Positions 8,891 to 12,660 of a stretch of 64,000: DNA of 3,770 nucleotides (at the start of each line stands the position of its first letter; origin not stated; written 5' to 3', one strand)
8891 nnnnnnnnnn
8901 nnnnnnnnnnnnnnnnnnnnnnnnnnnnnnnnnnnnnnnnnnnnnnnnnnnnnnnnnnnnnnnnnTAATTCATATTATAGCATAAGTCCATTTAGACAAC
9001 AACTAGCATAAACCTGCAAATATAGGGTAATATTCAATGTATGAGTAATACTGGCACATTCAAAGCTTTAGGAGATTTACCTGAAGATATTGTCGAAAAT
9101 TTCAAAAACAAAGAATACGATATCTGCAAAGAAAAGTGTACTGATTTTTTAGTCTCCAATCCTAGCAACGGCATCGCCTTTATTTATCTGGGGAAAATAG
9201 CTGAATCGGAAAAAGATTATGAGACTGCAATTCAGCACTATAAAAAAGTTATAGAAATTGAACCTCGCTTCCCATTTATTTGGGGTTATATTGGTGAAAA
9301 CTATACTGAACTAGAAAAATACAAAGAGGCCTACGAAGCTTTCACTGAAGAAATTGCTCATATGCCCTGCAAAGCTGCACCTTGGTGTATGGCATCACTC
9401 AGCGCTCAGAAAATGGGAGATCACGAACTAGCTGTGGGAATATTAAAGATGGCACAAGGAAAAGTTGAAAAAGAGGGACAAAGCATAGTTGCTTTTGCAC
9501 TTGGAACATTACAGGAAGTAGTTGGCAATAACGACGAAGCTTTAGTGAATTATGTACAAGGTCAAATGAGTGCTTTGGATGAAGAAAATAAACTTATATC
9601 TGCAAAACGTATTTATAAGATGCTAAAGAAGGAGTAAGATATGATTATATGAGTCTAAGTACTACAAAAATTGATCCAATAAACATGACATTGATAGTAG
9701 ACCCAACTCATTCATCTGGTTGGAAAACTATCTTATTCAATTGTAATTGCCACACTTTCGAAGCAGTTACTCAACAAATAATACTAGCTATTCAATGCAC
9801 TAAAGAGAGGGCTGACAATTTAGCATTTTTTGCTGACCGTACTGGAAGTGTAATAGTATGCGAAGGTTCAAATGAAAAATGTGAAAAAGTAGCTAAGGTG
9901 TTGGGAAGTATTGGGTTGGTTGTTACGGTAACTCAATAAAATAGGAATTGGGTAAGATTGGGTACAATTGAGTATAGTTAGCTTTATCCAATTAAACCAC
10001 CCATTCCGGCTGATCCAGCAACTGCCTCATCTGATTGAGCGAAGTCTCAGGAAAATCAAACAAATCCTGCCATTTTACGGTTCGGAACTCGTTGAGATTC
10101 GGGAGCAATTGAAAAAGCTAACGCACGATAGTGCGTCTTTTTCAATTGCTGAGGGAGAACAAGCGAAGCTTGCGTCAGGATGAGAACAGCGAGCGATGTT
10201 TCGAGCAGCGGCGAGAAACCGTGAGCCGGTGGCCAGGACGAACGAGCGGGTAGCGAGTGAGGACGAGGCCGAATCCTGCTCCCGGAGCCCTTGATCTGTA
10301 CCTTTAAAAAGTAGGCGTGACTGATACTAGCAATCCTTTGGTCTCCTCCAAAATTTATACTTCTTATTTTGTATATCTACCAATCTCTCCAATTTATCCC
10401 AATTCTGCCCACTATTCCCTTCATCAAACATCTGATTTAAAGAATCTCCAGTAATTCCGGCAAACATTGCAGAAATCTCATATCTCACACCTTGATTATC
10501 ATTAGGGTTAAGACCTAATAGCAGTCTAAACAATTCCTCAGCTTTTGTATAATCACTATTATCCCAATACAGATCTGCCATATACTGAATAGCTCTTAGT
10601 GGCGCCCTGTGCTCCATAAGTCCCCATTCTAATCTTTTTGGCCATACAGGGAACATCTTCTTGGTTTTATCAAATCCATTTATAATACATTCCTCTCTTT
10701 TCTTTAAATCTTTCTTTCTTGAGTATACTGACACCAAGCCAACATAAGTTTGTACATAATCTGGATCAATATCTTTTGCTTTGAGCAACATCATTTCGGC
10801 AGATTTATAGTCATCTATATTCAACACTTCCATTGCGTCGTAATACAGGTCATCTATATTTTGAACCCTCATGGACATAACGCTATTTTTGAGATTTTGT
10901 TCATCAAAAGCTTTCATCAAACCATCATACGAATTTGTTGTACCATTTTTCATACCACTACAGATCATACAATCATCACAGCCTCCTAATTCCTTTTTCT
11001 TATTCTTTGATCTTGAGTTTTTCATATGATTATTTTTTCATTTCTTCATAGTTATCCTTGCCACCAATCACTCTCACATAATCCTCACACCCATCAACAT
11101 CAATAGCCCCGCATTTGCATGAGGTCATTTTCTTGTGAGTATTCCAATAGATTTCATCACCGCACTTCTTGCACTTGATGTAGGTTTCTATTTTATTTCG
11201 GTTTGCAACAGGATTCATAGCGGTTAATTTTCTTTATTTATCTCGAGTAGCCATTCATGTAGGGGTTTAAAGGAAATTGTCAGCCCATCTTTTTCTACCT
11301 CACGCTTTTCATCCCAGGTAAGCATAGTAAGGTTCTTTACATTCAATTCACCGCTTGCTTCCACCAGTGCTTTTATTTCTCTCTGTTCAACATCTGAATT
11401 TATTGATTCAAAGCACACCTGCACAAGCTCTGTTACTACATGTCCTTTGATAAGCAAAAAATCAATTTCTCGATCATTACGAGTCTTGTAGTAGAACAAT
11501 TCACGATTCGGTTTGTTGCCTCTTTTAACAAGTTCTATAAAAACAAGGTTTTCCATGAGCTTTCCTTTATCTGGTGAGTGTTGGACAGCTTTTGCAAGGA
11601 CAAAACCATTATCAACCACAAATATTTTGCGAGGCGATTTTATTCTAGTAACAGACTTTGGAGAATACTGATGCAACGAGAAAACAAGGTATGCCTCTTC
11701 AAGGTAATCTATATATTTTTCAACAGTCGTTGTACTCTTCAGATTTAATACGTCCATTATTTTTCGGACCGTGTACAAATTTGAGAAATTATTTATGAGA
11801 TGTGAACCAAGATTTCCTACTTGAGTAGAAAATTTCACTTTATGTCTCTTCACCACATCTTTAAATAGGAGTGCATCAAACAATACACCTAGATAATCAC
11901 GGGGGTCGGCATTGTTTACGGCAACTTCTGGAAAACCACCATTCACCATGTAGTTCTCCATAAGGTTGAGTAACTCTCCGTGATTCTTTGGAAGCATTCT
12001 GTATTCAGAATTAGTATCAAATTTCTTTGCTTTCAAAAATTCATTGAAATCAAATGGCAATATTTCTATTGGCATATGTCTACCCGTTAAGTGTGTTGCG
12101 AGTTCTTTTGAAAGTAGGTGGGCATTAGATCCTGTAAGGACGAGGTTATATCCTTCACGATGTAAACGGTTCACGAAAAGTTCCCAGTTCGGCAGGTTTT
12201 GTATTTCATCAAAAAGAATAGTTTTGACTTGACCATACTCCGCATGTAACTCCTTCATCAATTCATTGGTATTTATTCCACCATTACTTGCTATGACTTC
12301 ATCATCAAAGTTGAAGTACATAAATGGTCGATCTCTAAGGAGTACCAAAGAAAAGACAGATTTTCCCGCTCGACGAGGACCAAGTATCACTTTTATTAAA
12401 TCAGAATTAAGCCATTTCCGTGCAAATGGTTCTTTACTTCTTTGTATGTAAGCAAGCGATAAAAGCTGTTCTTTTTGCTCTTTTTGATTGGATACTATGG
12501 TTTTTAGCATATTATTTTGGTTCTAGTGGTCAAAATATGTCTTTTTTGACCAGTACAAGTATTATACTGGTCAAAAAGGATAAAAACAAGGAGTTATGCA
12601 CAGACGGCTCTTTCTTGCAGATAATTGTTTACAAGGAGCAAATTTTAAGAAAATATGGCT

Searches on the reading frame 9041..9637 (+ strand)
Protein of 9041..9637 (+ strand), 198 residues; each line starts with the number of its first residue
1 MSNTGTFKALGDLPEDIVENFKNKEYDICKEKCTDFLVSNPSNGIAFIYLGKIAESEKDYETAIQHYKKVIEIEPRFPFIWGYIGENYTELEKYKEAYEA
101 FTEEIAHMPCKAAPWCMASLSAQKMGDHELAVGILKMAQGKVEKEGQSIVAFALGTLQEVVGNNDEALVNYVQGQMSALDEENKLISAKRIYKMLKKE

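Call 3: search_protein_families(library=pfam, proteins=[window:9041-9637:+], max_evalue=0.01)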
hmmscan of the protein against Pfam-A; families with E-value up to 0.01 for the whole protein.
window:9041-9637:+ (198 aa): 15 families
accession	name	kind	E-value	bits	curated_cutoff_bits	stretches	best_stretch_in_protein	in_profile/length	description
PF00515.34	TPR_1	-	5e-12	45.5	27.8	1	46-77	3-34/34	Tetratricopeptide repeat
PF07719.23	TPR_2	-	6.8e-12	45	27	1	46-76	3-33/34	Tetratricopeptide repeat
PF13181.12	TPR_8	-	1.4e-08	34.7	25.7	1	50-75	7-32/34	Tetratricopeptide repeat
PF13431.12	TPR_17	-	1.2e-06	28.7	24.4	0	33-65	2-34/34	Tetratricopeptide repeat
PF13414.12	TPR_11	-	7.4e-06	26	26.8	1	57-84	7-34/42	TPR repeat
PF13424.12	TPR_12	-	8.1e-06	26.4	30.1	0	45-73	46-74/77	Tetratricopeptide repeat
PF13174.12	TPR_6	-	4.6e-05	24.2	26.3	0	46-75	2-31/33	Tetratricopeptide repeat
PF13176.12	TPR_7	-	7.9e-05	22.9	27.9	0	50-74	5-29/36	Tetratricopeptide repeat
PF24575.1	TPR_Slam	-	9e-05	23.3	35.2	1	51-97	54-100/104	Surface lipoprotein assembly modifier, N-terminal TPR repeats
PF25063.1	ARM_TT21_C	-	0.00021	21.7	35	1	22-72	107-157/209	Tetratricopeptide repeat protein 21 C-terminal ARM domain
PF23914.1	TPR_CcmH_CycH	-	0.00032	21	42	0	37-143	43-152/158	Cytochrome c-type biogenesis protein H TPR domain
PF14559.12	TPR_19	-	0.00058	20.6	25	1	57-100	4-47/68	Tetratricopeptide repeat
PF13432.12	TPR_16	-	0.0015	19.3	32.7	0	36-73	23-60/65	Tetratricopeptide repeat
PF13428.12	TPR_14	-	0.0036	18.3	23.5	0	48-82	5-39/44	Tetratricopeptide repeat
PF12895.13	ANAPC3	-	0.0088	16.7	27.2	0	49-101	28-79/82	Anaphase-promoting complex, cyclosome, subunit 3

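Call 4: search_protein_families(library=padloc, proteins=[window:9041-9637:+], max_evalue=0.01)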
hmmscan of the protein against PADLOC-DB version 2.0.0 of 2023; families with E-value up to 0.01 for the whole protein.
window:9041-9637:+ (198 aa): 0 families

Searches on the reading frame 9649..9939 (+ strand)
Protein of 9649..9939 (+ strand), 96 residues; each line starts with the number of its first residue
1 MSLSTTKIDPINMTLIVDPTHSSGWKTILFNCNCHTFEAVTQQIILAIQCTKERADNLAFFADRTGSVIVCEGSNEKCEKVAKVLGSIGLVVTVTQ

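Call 3: search_protein_families(library=pfam, proteins=[window:9649-9939:+], max_evalue=0.01)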
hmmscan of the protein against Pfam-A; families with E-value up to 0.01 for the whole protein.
window:9649-9939:+ (96 aa): 1 family
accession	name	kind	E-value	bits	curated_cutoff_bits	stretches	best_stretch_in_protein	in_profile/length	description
PF02617.22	ClpS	-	4.8e-10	39.5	23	1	23-83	4-64/80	ATP-dependent Clp protease adaptor protein ClpS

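Call 4: search_protein_families(library=padloc, proteins=[window:9649-9939:+], max_evalue=0.01)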
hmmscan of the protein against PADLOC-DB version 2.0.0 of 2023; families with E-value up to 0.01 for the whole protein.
window:9649-9939:+ (96 aa): 0 families

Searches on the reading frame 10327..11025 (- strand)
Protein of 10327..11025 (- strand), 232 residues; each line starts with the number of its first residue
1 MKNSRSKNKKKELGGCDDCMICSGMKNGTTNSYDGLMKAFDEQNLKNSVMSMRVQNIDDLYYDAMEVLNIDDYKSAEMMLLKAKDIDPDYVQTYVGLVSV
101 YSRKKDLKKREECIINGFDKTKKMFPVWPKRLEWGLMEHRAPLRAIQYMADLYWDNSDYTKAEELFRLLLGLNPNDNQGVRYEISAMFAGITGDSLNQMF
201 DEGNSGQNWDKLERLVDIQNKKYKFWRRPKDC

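Call 3: search_protein_families(library=pfam, proteins=[window:10327-11025:-], max_evalue=0.01)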
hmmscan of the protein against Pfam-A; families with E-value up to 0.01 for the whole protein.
window:10327-11025:- (232 aa): 3 families
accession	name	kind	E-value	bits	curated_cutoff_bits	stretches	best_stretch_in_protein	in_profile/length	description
PF13181.12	TPR_8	-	6.6e-08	32.6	25.7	0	149-176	7-34/34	Tetratricopeptide repeat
PF13428.12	TPR_14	-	0.00047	21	23.5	0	144-177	2-35/44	Tetratricopeptide repeat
PF14559.12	TPR_19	-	0.0029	18.3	25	0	143-177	25-59/68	Tetratricopeptide repeat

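Call 4: search_protein_families(library=padloc, proteins=[window:10327-11025:-], max_evalue=0.01)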
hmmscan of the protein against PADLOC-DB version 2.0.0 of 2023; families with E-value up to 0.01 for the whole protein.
window:10327-11025:- (232 aa): 1 family
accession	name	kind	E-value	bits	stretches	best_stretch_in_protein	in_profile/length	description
PDLC01101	PrimPol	-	8.7e-05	19.4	1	130-185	54-102/490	adaptation polymerase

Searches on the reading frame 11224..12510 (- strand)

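Call 3: search_protein_families(library=pfam, proteins=[window:11224-12510:-], max_evalue=0.01)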
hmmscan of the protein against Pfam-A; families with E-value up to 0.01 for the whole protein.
window:11224-12510:- (428 aa): 2 families
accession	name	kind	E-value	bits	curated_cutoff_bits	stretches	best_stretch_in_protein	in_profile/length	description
PF13173.12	AAA_14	-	4.5e-30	104.7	27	1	38-159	3-129/129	AAA domain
PF13635.12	DUF4143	-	3.3e-22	79.4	28.1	1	217-356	2-149/160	Domain of unknown function (DUF4143)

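Call 4: search_protein_families(library=padloc, proteins=[window:11224-12510:-], max_evalue=0.01)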
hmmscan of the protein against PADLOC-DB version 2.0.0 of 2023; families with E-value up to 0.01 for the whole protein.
window:11224-12510:- (428 aa): 7 families
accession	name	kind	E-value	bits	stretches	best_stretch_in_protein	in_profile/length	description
PDLC04787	PDC-S01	-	1.2e-97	325.4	1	20-423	9-408/412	-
PDLC04789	PDC-S01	-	9.4e-49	164.4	1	22-357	2-331/375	-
PDLC04790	PDC-S01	-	6.3e-38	128.6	1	20-401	10-401/422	-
PDLC04791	PDC-S01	-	1.3e-27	94.5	1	36-360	18-345/395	-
PDLC04786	PDC-S01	-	1.8e-21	74.4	1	40-358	21-378/439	-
PDLC04792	PDC-S01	-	1.5e-13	48.1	1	84-357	71-376/452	-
PDLC04788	PDC-S01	-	2e-13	48.1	1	25-357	5-373/448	-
